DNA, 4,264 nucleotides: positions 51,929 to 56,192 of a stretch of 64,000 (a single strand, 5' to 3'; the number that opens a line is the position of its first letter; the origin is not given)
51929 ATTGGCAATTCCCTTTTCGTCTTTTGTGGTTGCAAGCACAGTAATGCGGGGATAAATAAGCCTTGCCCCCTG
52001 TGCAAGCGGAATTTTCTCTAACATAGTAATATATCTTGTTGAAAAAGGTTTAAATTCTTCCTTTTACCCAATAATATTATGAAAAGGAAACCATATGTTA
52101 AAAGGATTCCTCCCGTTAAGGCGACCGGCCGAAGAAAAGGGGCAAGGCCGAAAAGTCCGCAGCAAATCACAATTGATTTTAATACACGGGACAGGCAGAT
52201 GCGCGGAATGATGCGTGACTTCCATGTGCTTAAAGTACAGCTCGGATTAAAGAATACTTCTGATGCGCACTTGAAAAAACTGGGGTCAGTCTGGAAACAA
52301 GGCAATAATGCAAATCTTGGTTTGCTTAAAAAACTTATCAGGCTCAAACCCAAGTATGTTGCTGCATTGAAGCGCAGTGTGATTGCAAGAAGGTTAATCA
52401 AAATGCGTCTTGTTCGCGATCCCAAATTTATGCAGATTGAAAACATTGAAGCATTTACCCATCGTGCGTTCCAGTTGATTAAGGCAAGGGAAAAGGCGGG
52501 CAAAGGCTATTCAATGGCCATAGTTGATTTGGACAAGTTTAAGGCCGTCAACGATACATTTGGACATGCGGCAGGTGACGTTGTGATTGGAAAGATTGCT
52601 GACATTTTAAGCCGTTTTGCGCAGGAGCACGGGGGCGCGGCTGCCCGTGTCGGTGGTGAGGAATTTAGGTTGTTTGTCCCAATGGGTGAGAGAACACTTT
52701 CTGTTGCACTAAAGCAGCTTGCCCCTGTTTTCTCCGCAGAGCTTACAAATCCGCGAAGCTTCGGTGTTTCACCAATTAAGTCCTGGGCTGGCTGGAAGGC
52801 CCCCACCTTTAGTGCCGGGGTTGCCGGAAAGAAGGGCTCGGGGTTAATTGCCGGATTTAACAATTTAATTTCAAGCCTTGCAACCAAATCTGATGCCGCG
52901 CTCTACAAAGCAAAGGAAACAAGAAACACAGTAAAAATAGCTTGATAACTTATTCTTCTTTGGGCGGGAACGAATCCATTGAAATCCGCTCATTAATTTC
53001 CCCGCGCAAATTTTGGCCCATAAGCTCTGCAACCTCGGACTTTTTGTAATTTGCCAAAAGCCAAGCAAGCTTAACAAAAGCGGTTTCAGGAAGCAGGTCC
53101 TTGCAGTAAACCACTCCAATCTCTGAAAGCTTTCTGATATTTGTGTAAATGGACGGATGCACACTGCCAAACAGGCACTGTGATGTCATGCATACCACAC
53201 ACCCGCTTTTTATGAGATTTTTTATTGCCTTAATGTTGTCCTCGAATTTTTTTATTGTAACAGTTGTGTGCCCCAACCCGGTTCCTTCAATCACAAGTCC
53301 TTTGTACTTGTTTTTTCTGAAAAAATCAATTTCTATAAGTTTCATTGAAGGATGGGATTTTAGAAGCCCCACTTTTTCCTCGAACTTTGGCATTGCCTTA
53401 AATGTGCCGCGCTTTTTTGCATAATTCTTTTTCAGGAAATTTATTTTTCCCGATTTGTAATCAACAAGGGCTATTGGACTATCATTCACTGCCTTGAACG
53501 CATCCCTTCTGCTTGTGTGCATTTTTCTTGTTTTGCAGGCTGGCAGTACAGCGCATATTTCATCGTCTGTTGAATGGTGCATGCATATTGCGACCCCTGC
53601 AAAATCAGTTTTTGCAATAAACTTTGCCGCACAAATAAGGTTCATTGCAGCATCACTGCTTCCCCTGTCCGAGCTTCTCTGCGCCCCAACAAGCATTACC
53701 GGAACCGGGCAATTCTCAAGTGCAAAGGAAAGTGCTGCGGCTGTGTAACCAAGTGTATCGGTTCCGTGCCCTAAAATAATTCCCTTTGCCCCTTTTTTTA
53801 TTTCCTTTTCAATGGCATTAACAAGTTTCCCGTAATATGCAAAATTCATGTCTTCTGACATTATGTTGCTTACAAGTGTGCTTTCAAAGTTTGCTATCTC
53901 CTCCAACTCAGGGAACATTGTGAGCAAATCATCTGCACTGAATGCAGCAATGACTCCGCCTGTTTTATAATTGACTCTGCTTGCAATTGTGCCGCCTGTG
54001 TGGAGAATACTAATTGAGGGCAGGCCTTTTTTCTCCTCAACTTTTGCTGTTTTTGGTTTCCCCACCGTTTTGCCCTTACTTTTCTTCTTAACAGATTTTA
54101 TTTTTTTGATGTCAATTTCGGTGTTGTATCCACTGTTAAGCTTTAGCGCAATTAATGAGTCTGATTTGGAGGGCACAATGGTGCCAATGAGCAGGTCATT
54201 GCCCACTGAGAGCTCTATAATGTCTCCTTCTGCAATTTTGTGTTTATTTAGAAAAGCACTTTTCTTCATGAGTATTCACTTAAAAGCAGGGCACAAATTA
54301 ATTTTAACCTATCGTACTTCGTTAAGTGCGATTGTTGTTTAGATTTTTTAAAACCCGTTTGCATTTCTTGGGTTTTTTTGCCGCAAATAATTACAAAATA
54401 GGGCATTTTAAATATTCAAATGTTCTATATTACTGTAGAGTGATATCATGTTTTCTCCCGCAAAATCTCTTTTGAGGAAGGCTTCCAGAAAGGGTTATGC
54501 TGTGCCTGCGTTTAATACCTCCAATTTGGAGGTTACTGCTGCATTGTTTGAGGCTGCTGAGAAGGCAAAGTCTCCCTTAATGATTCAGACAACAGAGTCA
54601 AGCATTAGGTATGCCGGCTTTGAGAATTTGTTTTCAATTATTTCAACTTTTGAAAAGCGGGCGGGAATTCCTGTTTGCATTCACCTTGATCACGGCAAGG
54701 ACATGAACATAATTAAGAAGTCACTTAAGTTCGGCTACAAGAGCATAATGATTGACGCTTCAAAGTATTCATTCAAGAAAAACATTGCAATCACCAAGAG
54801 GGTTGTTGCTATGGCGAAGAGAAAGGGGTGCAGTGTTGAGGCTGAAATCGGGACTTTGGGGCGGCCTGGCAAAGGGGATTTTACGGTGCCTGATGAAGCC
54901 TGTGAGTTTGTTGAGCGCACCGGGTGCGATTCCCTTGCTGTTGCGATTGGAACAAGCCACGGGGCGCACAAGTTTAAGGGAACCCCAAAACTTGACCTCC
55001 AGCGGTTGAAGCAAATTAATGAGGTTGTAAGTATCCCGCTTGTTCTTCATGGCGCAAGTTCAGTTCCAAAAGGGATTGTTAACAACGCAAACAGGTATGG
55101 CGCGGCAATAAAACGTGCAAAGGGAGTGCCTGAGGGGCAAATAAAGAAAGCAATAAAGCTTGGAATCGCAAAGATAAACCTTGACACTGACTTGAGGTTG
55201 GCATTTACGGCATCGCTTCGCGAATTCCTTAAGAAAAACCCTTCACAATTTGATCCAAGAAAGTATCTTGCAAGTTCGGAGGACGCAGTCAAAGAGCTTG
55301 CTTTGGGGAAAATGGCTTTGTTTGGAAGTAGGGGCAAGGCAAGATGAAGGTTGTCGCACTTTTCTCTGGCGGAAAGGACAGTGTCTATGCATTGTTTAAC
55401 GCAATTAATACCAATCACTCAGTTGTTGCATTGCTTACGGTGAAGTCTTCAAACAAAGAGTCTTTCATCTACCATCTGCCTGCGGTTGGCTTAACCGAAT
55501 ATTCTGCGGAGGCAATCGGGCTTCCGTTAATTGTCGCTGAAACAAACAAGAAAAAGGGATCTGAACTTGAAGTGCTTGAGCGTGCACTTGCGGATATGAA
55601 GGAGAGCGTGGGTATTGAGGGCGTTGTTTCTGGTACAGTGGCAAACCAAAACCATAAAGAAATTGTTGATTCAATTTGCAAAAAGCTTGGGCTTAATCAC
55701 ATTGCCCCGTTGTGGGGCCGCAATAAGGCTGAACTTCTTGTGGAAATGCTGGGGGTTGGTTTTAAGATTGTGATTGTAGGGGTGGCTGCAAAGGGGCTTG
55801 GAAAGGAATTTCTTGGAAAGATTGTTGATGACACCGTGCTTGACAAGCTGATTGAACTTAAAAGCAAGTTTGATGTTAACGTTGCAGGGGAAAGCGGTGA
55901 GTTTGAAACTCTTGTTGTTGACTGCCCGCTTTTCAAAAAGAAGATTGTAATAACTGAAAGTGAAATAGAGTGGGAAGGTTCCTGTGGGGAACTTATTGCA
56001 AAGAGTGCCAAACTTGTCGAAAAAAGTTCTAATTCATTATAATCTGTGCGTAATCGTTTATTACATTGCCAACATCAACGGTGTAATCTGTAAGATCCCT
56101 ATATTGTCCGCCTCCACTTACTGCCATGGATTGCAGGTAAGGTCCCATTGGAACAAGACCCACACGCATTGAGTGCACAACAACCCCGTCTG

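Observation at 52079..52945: Catalytically intact-looking GGDEF diguanylate cyclase embedded between archaea-specific gatE and gatD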

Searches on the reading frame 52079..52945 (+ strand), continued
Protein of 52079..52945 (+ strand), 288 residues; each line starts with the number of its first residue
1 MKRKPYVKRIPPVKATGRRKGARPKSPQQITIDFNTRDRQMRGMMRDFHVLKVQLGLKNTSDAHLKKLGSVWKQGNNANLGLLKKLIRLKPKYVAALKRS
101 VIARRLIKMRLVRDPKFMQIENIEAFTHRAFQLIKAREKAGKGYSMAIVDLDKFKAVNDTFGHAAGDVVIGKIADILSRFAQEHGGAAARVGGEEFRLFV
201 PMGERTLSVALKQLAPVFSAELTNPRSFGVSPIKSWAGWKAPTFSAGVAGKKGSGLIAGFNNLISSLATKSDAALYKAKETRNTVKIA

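Call 44: find_encoding_contigs(protein=P0007, flank=8000, max_places=2)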
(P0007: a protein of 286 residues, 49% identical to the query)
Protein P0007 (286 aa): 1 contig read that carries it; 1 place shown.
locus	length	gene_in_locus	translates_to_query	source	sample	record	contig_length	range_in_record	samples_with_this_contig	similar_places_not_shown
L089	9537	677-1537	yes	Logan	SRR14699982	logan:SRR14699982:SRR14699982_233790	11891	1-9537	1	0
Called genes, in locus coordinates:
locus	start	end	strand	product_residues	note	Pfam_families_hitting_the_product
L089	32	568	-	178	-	PF02525:Flavodoxin_2, PF03358:FMN_red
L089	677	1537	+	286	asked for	PF00990:GGDEF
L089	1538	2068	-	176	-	PF01613:Flavin_Reduct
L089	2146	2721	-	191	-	-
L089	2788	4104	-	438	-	PF18195:GatD_N, PF00710:Asparaginase, PF17763:Asparaginase_C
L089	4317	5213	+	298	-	PF01116:F_bP_aldolase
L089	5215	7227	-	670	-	-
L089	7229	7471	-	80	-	-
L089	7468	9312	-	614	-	PF04675:DNA_ligase_A_N, PF01068:DNA_ligase_A_M, PF04679:DNA_ligase_A_C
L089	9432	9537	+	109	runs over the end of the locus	-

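Call 52: find_encoding_contigs(protein=P0165, flank=6000, max_places=2)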
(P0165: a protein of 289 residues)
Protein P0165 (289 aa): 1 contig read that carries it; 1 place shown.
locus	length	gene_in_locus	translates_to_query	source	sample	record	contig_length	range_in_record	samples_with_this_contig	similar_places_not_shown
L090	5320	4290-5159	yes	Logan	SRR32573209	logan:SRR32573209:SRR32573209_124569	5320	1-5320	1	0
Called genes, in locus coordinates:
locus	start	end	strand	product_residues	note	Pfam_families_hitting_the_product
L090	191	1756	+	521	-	PF13522:GATase_6, PF13537:GATase_7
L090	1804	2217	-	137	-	-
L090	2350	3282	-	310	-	PF02729:OTCace_N, PF00185:OTCace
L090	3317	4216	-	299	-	PF00696:AA_kinase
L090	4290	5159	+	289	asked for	PF00990:GGDEF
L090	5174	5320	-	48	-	?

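Call 61: list_cluster_members(proteins=[P0002, P0003, P0004, P0005, P0006, P0007, P0008, P0009, P0126, P0165])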
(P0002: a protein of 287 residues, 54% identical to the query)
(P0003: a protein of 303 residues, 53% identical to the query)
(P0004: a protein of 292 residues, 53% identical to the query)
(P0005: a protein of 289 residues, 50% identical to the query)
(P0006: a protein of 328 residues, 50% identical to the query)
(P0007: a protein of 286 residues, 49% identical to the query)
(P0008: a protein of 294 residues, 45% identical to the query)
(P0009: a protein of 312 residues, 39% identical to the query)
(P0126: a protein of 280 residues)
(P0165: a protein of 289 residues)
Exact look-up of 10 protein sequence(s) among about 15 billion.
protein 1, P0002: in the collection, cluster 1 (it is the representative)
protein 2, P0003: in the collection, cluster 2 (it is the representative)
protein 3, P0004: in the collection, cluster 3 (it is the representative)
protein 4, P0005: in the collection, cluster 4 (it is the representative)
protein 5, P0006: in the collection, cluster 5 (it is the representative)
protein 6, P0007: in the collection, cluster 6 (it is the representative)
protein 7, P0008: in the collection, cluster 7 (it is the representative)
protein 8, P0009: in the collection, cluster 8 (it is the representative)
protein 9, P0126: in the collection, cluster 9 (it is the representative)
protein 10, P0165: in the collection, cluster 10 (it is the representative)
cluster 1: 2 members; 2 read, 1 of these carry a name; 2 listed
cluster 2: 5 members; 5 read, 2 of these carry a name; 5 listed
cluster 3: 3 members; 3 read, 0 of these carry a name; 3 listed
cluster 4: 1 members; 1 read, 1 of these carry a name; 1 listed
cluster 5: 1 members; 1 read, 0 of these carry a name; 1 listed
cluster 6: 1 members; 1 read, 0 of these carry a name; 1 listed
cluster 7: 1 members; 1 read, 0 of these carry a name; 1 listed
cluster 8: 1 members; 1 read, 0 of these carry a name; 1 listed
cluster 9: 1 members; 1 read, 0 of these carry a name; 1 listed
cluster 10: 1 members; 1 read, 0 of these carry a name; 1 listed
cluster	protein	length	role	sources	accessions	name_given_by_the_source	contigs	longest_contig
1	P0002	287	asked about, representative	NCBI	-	-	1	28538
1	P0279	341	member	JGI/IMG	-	diguanylate cyclase (GGDEF)-like protein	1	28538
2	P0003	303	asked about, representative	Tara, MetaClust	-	strand:+ start:675 stop:1586 length:912 start_codon:yes stop_codon:yes gene_type:complete | TARA_037_MES_0.1-0.22_scaffold340725_1_gene437521 COG2199 K02488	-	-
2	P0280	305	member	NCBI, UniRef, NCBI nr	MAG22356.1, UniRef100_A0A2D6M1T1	MAG: hypothetical protein CL943_03585 [Candidatus Diapherotrites archaeon] | GGDEF domain-containing protein n=1 Tax=Candidatus Iainarchaeum sp. TaxID=3101447 ... | hypothetical protein [Candidatus Diapherotrites archaeon]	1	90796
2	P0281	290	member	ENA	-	-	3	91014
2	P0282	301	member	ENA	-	-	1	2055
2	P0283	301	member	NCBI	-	-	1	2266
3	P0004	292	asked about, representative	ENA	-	-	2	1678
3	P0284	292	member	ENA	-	-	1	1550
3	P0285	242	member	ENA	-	-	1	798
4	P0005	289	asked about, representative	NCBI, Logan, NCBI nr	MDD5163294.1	MAG: GGDEF domain-containing protein [Candidatus ainarchaeum sp.] | GGDEF domain-containing protein [Candidatus ainarchaeum sp.]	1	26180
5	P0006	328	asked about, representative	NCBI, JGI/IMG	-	-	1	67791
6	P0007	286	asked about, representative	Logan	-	-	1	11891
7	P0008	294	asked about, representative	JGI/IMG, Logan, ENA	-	-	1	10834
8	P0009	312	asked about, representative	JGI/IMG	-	-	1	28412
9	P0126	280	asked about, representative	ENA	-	-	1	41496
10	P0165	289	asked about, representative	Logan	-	-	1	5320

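Call 67: search_protein_families(library=padloc, proteins=[window:52079-52945:+], max_evalue=0.01)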
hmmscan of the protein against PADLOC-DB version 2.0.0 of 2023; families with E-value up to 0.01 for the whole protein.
window:52079-52945:+ (288 aa): 0 families

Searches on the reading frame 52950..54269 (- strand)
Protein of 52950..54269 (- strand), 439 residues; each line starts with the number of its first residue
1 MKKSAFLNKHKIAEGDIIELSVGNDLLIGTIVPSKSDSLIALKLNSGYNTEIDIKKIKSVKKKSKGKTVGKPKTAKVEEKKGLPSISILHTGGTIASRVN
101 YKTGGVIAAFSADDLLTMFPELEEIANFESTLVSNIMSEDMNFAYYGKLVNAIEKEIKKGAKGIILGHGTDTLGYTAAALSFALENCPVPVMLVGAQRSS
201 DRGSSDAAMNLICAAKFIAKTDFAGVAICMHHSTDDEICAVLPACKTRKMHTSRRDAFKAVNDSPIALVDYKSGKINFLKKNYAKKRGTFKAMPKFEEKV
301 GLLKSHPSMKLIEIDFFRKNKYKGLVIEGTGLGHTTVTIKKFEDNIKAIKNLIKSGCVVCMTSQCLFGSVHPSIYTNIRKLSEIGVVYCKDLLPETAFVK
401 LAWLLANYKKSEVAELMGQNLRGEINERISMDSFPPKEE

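Call 3: search_protein_families(library=pfam, proteins=[window:52950-54269:-], max_evalue=0.01)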
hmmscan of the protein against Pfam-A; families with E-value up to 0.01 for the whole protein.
window:52950-54269:- (439 aa): 3 families
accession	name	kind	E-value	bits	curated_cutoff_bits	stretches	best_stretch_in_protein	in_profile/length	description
PF00710.25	Asparaginase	-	1.4e-55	188.3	22.5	1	86-281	2-190/193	Asparaginase, N-terminal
PF17763.6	Asparaginase_C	-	2.4e-24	85.9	34.6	1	299-412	1-108/114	Glutaminase/Asparaginase C-terminal domain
PF18195.6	GatD_N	-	4.2e-06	26.5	25.7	1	12-61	1-52/54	GatD N-terminal domain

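Call 4: search_protein_families(library=ncbifam, proteins=[window:52950-54269:-], max_evalue=0.01)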
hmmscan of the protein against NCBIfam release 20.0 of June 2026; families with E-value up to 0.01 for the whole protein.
window:52950-54269:- (439 aa): 6 families
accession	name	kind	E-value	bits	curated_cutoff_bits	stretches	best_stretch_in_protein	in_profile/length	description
NF003217.0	PRK04183.1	equivalog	2.6e-148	494.1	310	1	11-433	2-419/420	Glu-tRNA(Gln) amidotransferase subunit GatD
TIGR02153.1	gatD_arch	equivalog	2.7e-141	471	324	1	29-428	4-402/405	Glu-tRNA(Gln) amidotransferase subunit GatD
TIGR00519.1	asnASE_I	subfamily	1.5e-105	352.9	260.5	1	83-426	1-336/337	type I asparaginase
TIGR00520.1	asnASE_II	subfamily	9.5e-40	136.5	314.3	1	62-407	6-338/352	type II asparaginase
NF006998.0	PRK09461.1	equivalog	2.3e-32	112.6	376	1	85-426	5-335/337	asparaginase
NF008304.0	PRK11096.1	equivalog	2.8e-31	108.3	506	1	80-406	20-333/348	L-asparaginase 2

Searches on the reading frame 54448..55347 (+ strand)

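Call 3: search_protein_families(library=pfam, proteins=[window:54448-55347:+], max_evalue=0.01)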
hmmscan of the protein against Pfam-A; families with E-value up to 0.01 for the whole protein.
window:54448-55347:+ (299 aa): 1 family
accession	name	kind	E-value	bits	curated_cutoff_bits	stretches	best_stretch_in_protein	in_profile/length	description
PF01116.26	F_bP_aldolase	-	2.4e-92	309.8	25.5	1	5-297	3-277/277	Fructose-bisphosphate aldolase class-II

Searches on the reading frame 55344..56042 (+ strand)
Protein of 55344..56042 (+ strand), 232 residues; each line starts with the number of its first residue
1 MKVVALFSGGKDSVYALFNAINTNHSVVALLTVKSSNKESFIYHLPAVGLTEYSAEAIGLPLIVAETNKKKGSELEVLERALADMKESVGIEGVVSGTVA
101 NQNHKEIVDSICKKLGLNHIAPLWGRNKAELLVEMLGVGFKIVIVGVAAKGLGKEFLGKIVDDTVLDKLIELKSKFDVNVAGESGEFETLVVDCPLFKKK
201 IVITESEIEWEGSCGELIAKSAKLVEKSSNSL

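Call 3: search_protein_families(library=pfam, proteins=[window:55344-56042:+], max_evalue=0.01)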
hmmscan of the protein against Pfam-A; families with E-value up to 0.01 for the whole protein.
window:55344-56042:+ (232 aa): 2 families
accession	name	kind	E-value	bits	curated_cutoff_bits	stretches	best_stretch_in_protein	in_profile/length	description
PF01902.24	Diphthami_syn_2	-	1.3e-64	218.2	23.2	1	1-222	1-217/219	Diphthamide synthase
PF24167.1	DUF7411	-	0.006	16.6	28.7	0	1-69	1-60/194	Family of unknown function (DUF7411)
